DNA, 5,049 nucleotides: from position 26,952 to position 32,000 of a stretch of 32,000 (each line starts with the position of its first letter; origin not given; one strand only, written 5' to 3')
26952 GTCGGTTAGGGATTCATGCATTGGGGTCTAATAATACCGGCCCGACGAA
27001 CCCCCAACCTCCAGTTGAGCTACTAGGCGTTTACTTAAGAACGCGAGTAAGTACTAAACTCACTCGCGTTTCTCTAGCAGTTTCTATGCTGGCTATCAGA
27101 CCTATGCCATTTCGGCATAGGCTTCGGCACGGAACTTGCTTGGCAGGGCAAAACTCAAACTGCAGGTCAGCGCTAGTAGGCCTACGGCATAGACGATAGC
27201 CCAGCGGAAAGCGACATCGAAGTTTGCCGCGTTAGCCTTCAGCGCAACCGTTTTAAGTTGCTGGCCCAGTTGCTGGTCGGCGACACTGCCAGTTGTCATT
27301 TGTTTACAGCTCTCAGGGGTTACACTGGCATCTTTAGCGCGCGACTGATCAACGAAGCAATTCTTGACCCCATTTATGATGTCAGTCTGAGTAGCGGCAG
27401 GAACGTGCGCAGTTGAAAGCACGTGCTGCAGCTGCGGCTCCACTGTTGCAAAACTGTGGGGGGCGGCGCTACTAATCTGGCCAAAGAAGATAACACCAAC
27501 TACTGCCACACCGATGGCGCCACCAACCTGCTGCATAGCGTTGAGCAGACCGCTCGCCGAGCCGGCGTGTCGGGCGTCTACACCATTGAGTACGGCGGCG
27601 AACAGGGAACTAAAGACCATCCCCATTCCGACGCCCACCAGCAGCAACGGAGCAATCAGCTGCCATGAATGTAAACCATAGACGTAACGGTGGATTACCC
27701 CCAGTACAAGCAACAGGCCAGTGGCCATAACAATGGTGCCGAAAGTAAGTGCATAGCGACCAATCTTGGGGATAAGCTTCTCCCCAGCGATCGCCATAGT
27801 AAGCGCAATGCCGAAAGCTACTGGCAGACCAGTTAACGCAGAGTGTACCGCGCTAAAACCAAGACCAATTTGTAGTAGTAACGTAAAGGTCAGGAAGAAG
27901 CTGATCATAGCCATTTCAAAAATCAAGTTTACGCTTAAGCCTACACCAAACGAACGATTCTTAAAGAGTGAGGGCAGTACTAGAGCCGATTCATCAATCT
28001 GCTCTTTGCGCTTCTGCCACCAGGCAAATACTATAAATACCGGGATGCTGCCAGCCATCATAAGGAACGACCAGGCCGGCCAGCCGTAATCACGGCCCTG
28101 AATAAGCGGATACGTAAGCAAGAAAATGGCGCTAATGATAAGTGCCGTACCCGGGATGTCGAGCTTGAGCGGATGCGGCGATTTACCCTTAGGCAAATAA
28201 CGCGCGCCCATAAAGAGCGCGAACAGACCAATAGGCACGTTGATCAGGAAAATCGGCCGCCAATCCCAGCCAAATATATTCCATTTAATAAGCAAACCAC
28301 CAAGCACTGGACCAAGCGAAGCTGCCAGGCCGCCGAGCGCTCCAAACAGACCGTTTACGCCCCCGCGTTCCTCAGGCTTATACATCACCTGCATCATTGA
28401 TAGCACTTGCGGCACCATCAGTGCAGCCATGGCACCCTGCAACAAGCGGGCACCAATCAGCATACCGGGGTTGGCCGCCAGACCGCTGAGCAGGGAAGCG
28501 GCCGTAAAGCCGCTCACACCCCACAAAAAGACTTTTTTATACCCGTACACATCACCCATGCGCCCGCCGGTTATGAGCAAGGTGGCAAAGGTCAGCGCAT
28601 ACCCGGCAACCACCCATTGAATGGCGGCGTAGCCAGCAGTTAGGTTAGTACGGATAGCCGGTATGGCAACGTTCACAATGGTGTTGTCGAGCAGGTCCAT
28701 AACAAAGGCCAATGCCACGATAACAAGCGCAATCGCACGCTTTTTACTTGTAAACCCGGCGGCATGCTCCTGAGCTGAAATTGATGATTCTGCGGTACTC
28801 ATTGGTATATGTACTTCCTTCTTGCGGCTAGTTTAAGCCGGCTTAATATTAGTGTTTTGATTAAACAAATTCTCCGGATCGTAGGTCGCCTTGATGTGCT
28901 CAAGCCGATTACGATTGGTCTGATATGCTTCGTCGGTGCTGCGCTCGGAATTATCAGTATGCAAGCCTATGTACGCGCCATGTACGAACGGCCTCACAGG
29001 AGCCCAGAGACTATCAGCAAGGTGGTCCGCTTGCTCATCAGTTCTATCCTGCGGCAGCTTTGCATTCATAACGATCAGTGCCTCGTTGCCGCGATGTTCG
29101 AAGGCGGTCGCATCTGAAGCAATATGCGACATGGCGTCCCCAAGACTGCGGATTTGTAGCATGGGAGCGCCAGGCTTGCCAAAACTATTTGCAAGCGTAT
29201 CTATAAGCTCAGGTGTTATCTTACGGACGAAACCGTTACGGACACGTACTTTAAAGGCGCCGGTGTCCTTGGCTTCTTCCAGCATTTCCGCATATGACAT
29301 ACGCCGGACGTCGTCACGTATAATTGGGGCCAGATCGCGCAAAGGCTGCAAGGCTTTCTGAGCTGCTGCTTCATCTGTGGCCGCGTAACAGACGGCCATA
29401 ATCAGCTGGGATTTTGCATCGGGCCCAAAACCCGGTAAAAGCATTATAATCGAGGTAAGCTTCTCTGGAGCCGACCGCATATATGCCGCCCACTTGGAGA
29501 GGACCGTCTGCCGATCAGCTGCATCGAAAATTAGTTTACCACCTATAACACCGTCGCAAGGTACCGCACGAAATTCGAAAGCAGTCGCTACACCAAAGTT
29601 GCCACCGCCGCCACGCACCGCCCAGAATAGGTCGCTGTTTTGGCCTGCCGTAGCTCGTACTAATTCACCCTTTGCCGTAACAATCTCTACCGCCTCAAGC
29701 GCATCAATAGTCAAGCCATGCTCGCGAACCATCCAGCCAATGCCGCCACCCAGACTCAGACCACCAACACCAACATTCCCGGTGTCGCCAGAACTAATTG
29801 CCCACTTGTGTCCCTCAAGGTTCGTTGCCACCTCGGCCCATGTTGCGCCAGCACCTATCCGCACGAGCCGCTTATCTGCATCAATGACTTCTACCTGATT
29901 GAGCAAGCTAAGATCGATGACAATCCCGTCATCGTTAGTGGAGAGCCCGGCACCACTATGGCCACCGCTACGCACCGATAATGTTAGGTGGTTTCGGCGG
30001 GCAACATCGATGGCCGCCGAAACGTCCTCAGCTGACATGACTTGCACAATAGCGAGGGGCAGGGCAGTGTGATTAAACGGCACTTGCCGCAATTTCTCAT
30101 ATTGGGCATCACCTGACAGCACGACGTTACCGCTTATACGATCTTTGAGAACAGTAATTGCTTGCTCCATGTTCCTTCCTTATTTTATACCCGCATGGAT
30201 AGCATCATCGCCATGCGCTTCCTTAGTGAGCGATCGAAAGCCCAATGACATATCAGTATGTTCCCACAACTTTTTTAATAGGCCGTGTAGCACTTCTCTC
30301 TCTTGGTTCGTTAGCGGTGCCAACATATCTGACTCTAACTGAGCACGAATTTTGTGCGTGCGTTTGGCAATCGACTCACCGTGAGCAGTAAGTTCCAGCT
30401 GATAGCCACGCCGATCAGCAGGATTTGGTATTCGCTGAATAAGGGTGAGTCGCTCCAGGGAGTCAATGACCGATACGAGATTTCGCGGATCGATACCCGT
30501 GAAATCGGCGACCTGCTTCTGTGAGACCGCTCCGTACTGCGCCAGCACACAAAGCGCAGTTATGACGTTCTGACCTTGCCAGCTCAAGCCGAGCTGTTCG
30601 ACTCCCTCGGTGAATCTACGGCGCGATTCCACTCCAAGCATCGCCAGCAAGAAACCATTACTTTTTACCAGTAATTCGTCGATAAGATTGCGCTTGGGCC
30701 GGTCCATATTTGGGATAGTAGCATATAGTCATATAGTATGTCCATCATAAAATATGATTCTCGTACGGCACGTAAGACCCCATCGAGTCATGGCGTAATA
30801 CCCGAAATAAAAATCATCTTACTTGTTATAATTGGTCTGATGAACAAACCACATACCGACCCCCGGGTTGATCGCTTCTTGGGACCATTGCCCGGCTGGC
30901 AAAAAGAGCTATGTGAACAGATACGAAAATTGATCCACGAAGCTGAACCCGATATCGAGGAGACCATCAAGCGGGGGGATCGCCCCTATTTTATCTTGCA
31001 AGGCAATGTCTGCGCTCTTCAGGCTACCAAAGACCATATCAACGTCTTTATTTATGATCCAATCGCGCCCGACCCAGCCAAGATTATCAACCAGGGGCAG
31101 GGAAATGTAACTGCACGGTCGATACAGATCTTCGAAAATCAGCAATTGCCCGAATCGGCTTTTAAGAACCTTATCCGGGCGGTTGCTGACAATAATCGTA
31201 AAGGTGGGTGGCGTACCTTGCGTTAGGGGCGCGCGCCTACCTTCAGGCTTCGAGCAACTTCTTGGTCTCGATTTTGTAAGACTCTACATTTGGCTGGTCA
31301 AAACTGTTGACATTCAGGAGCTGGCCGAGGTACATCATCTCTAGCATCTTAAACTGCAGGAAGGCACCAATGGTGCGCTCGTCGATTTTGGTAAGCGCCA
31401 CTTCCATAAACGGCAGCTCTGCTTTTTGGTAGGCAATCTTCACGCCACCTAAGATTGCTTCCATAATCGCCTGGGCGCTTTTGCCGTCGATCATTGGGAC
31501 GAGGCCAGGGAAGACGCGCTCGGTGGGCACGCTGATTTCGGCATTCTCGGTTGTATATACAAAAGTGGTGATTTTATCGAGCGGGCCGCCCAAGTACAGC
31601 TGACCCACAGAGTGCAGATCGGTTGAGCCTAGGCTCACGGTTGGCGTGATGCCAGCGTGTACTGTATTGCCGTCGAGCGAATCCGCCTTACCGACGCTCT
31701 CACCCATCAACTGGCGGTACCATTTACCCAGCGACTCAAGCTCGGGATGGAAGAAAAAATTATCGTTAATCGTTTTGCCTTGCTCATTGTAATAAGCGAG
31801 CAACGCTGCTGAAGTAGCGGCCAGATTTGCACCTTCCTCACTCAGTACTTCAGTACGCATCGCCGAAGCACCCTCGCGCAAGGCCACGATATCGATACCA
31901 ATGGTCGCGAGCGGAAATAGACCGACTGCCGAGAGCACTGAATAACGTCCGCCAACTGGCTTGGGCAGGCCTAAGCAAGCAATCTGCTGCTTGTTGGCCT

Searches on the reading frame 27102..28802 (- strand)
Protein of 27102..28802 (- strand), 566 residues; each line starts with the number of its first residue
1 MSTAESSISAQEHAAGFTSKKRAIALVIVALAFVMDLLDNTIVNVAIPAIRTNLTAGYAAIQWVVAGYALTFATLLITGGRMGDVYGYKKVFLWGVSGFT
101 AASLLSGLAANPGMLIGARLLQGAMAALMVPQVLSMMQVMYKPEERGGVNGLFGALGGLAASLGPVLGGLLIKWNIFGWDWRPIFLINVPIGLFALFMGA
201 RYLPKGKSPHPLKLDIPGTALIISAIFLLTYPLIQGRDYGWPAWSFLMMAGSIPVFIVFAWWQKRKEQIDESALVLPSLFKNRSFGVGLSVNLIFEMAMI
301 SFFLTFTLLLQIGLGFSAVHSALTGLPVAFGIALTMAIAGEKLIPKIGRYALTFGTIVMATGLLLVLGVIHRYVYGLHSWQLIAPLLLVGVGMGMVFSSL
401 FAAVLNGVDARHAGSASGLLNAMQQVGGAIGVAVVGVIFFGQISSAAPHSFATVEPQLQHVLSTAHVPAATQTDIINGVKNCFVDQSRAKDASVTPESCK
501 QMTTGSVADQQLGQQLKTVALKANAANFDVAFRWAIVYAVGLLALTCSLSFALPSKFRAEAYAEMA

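Call 70: search_protein_families(library=pfam, proteins=[window:27102-28802:-], max_evalue=0.001)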
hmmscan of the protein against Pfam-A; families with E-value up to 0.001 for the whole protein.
window:27102-28802:- (566 aa): 1 family
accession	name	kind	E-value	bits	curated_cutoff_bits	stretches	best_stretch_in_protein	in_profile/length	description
PF07690.21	MFS_1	-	7.5e-46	157.1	33.4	1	30-431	2-346/347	Major Facilitator Superfamily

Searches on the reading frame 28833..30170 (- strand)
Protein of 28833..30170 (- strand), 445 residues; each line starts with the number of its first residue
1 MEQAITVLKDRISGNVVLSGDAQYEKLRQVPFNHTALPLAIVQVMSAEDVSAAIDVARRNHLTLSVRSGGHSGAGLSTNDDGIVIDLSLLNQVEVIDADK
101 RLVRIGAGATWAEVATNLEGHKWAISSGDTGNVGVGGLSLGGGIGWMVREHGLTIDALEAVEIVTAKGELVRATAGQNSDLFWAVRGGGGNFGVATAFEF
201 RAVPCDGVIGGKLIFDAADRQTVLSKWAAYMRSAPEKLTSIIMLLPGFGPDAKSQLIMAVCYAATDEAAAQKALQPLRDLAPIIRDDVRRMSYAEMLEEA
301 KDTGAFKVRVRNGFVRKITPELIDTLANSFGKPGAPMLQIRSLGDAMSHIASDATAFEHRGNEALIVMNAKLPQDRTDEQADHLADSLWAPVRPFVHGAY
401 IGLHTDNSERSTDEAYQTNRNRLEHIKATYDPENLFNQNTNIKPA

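Call 70: search_protein_families(library=pfam, proteins=[window:28833-30170:-], max_evalue=0.001)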
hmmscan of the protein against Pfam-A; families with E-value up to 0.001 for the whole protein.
window:28833-30170:- (445 aa): 2 families
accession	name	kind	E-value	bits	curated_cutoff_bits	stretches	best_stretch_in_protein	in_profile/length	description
PF01565.28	FAD_binding_4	-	9.6e-30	103.5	26.4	1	38-173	1-138/139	FAD binding domain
PF08031.17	BBE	-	2.2e-08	34.4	20.6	1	405-443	7-45/45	Berberine and berberine like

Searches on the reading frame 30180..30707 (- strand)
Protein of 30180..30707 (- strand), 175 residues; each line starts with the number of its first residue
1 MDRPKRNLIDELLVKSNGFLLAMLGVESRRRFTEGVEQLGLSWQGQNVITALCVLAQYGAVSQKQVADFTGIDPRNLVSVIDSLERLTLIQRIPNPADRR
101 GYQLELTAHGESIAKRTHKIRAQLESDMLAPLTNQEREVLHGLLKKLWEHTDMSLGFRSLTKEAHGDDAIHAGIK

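Call 70: search_protein_families(library=pfam, proteins=[window:30180-30707:-], max_evalue=0.001)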
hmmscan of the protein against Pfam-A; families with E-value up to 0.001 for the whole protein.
window:30180-30707:- (175 aa): 4 families
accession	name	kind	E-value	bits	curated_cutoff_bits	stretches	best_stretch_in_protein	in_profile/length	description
PF01047.28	MarR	-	1.8e-08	34.6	24.6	1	50-100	7-57/59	MarR family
PF04182.18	B-block_TFIIIC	-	2.7e-07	31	22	1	61-94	19-52/73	B-block binding subunit of TFIIIC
PF12802.13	MarR_2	-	1.6e-06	28.6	27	1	51-100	10-60/61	MarR family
PF13463.12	HTH_27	-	5.4e-06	27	22.2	1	50-110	7-68/68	Winged helix DNA-binding domain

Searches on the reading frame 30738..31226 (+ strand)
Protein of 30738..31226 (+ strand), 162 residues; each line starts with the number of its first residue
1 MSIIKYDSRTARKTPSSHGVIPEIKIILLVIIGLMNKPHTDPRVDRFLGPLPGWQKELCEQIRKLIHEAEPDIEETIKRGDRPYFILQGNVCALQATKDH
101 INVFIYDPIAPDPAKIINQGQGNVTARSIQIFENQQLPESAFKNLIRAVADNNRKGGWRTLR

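Call 70: search_protein_families(library=pfam, proteins=[window:30738-31226:+], max_evalue=0.001)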
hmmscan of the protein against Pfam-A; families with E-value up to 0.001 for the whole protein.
window:30738-31226:+ (162 aa): 2 families
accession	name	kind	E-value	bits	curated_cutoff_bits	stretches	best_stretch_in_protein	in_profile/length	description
PF08818.16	DUF1801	-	7.6e-14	52.3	27.2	1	55-148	1-83/85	Domain of unknown function (DU1801)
PF18899.5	DUF5655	-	4.1e-05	24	24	1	55-147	12-103/109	Domain of unknown function (DUF5655)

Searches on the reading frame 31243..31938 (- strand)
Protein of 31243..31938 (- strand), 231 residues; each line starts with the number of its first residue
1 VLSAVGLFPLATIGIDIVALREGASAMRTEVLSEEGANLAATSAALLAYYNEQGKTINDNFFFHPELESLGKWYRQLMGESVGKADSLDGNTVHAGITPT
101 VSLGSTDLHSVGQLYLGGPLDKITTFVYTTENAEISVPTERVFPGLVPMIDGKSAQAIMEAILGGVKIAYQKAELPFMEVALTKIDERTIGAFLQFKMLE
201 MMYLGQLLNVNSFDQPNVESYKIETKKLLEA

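Call 70: search_protein_families(library=pfam, proteins=[window:31243-31938:-], max_evalue=0.001)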
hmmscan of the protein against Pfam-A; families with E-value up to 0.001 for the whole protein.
window:31243-31938:- (231 aa): 1 family
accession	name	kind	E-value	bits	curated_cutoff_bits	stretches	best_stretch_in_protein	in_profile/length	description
PF00342.24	PGI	-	6.3e-07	28.8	22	1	1-227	222-464/486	Phosphoglucose isomerase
